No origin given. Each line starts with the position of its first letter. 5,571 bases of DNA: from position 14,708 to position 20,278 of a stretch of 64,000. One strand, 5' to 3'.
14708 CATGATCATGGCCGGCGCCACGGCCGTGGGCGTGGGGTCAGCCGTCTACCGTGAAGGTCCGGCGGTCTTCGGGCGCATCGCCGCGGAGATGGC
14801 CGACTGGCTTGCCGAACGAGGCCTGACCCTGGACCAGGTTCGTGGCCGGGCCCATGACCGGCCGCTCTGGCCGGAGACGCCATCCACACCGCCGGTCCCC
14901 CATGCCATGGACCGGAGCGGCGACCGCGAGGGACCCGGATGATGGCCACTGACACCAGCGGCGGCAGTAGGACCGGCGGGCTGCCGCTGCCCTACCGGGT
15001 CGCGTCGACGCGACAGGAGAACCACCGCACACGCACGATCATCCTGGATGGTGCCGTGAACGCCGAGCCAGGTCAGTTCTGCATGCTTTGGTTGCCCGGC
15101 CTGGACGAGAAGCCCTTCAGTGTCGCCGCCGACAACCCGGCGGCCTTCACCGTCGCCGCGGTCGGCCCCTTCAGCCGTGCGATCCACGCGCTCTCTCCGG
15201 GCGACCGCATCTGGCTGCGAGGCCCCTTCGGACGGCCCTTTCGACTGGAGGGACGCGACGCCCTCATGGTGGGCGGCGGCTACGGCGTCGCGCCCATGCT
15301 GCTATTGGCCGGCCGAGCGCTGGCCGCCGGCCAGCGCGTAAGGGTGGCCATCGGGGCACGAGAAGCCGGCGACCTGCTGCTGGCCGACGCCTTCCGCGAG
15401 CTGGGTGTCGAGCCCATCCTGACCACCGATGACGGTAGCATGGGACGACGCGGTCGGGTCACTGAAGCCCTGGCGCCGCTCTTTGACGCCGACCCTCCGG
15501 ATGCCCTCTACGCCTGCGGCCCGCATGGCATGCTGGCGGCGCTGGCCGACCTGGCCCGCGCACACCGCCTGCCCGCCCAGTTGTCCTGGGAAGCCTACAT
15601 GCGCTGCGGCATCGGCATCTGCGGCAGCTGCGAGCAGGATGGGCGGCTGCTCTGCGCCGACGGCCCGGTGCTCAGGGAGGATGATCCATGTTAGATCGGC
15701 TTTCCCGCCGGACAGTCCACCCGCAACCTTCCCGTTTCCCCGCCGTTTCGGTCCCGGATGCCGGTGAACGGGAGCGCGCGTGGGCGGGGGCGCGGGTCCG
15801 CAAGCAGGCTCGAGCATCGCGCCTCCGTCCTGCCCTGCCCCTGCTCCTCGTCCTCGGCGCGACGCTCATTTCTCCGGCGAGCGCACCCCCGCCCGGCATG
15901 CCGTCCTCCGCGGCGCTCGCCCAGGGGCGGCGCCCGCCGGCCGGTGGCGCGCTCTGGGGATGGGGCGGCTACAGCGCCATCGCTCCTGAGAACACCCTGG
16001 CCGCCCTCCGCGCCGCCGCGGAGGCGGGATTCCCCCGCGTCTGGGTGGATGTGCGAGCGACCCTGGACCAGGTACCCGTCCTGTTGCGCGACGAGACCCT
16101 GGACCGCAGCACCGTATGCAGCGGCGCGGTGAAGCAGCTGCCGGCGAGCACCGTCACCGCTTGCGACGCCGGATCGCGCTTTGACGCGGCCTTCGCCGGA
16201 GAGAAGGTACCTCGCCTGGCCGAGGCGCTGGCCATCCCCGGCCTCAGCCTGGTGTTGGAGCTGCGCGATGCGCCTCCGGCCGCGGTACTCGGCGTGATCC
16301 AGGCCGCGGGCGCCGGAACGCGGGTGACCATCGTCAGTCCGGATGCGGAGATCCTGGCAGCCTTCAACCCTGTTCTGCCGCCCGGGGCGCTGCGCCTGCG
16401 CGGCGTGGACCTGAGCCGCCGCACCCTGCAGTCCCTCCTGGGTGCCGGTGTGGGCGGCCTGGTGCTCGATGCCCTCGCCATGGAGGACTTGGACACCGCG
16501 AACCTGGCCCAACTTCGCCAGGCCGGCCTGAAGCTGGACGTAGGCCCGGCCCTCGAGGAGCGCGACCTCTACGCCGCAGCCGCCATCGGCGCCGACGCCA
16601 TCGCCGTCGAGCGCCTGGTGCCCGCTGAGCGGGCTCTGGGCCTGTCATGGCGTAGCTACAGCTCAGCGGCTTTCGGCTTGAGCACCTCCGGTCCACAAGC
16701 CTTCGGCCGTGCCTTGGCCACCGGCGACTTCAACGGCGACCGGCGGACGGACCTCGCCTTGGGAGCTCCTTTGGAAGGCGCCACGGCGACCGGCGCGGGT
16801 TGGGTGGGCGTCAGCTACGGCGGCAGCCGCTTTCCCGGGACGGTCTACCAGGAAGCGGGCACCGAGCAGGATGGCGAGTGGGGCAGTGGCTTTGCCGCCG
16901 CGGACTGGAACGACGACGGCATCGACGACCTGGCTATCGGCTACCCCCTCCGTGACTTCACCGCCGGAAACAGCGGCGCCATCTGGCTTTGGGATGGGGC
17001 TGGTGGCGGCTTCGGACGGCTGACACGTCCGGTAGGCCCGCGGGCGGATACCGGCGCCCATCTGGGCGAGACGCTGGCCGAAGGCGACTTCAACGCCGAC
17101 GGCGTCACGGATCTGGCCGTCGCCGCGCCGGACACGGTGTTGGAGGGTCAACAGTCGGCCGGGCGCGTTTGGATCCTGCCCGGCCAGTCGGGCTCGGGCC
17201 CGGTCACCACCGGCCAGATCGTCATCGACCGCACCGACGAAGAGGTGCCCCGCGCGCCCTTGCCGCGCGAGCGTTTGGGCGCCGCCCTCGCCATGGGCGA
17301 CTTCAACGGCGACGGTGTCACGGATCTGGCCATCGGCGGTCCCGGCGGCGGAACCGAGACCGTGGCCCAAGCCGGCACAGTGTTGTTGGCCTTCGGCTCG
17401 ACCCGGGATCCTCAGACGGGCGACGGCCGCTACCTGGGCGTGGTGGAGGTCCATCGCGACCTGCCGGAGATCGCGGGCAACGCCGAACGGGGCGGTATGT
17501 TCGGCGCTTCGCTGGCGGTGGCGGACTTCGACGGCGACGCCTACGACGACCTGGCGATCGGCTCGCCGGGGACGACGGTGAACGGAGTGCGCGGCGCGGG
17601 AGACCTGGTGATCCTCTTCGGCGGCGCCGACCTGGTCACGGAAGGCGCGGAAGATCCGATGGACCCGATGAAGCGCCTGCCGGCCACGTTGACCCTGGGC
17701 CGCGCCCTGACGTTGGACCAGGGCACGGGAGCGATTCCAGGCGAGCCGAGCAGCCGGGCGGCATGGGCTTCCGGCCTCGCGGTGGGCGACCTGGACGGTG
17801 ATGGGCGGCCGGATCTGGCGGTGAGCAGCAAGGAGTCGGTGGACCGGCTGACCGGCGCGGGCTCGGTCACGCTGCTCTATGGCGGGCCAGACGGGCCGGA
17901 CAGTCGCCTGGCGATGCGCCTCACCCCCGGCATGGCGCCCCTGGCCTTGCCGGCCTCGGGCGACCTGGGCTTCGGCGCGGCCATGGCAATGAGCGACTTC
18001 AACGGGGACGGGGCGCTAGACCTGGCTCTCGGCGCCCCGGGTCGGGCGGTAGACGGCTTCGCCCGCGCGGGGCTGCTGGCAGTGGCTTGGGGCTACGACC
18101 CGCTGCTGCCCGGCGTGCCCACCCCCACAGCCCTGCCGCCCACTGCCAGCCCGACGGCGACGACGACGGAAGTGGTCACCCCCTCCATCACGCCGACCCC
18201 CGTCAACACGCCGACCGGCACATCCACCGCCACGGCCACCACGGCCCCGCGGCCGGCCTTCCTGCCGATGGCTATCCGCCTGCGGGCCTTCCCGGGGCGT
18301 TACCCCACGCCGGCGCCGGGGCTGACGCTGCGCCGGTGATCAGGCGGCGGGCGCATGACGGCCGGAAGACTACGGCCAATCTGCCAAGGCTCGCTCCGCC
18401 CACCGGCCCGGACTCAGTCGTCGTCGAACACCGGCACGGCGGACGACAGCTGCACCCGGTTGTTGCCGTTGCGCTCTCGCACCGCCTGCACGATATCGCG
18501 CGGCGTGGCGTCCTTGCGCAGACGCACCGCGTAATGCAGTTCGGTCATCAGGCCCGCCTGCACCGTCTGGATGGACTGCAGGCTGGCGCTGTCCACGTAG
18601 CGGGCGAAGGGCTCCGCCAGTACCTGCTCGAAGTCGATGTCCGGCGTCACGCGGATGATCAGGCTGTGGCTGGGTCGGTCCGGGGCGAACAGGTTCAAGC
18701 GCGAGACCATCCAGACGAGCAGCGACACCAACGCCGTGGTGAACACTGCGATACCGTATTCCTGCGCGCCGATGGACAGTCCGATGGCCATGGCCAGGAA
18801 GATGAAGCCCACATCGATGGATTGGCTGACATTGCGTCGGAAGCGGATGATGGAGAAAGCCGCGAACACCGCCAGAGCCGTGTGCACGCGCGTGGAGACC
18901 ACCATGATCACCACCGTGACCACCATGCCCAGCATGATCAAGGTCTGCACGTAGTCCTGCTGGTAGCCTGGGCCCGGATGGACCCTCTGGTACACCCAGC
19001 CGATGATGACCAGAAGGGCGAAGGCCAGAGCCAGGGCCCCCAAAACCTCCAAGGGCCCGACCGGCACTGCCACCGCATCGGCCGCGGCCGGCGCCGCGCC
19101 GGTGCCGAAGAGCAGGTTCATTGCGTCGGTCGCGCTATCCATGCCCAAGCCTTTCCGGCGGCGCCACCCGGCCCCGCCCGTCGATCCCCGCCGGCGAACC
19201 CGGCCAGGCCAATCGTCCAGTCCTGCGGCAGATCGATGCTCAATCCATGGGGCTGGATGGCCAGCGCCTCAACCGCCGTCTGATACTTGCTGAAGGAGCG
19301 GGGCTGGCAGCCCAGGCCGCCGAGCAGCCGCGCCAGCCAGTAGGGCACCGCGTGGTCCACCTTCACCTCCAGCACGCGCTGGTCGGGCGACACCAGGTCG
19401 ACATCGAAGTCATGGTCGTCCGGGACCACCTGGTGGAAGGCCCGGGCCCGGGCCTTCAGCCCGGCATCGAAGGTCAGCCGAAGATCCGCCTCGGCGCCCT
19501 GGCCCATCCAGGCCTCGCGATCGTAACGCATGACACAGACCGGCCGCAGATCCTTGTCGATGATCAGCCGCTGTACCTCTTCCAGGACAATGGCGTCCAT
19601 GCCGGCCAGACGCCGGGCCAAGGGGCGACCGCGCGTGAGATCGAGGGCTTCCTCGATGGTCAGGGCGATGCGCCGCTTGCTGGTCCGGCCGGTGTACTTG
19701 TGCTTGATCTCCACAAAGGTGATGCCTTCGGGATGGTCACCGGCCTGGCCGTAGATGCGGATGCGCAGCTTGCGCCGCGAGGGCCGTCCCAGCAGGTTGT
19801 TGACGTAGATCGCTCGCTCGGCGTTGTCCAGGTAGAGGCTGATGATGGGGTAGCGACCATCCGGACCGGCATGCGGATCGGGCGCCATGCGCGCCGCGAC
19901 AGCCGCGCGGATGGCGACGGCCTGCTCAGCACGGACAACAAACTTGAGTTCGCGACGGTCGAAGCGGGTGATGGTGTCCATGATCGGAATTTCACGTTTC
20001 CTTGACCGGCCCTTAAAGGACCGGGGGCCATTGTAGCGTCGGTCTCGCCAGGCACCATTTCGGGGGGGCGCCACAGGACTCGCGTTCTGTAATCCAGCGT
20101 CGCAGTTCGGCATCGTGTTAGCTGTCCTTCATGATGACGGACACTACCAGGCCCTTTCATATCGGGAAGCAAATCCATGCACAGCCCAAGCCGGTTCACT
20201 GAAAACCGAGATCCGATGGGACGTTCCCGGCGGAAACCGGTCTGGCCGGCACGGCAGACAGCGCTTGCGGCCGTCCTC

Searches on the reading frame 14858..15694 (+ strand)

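Call 55: search_protein_families(library=pfam, proteins=[window:14858-15694:+], max_evalue=0.00001)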
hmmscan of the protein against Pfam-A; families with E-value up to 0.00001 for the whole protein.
window:14858-15694:+ (278 aa): 2 families
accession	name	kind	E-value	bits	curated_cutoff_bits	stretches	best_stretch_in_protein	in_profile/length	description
PF10418.14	DHODB_Fe-S_bind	-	1.3e-07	31.6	23.9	1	245-274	1-37/41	Iron-sulfur cluster binding domain of dihydroorotate dehydrogenase B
PF00175.26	NAD_binding_1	-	2.4e-07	31.8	22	1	137-229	1-107/109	Oxidoreductase NAD-binding domain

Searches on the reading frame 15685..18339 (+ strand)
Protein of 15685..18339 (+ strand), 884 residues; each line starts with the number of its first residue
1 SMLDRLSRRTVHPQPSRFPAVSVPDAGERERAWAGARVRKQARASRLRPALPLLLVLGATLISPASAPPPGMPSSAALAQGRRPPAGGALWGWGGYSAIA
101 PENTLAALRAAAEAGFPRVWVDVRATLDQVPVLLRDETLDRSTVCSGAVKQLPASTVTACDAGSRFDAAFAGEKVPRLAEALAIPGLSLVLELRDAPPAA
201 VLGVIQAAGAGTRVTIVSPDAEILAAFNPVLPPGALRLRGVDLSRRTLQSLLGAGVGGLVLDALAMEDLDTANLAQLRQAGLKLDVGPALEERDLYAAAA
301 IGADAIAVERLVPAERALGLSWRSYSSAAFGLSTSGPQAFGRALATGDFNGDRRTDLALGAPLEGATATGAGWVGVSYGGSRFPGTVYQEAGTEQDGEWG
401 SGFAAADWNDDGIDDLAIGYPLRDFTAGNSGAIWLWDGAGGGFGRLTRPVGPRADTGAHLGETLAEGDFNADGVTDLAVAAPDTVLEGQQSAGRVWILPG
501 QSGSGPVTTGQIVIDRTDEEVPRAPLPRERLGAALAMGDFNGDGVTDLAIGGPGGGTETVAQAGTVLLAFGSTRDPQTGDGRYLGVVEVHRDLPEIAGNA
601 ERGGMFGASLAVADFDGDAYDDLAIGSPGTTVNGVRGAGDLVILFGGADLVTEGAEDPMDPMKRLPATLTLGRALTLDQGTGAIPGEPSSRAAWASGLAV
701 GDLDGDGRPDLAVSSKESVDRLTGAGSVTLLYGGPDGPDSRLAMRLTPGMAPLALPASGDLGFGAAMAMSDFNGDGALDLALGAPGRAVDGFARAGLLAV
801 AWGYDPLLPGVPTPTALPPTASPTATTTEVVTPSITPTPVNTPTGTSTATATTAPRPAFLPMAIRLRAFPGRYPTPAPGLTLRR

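Call 55: search_protein_families(library=pfam, proteins=[window:15685-18339:+], max_evalue=0.00001)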
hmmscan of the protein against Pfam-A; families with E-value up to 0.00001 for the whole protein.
window:15685-18339:+ (884 aa): 3 families
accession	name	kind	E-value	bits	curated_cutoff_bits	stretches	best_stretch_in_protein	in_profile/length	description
PF01839.29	FG-GAP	-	4e-53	177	22.1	5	340-374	1-36/37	FG-GAP repeat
PF13517.12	FG-GAP_3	-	3.5e-22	79.2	26.9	0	688-713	36-61/61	FG-GAP-like repeat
PF03009.23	GDPD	-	4.9e-16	60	23.6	1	95-185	3-96/244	Glycerophosphoryl diester phosphodiesterase family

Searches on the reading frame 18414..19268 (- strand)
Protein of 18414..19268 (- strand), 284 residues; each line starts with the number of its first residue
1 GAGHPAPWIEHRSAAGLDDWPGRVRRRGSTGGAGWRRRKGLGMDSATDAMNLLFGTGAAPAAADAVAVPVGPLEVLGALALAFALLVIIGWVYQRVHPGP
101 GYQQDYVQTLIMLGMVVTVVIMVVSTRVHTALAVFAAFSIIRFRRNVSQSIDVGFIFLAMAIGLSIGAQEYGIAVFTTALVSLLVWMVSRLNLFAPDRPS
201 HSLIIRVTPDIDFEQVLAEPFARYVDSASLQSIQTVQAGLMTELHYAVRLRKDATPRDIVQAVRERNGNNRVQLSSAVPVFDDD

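Call 55: search_protein_families(library=pfam, proteins=[window:18414-19268:-], max_evalue=0.00001)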
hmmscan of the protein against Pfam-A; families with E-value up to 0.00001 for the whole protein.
window:18414-19268:- (284 aa): 1 family
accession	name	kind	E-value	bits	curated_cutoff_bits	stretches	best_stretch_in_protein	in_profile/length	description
PF16316.10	DUF4956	-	6.5e-18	65.5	30.6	1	84-246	4-169/169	Domain of unknown function (DUF4956)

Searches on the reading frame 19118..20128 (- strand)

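Call 55: search_protein_families(library=pfam, proteins=[window:19118-20128:-], max_evalue=0.00001)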
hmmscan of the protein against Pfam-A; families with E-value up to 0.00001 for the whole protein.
window:19118-20128:- (336 aa): 1 family
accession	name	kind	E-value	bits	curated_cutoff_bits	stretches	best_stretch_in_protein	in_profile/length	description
PF09359.15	VTC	-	5.3e-42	144.4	23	1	58-289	2-234/235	VTC domain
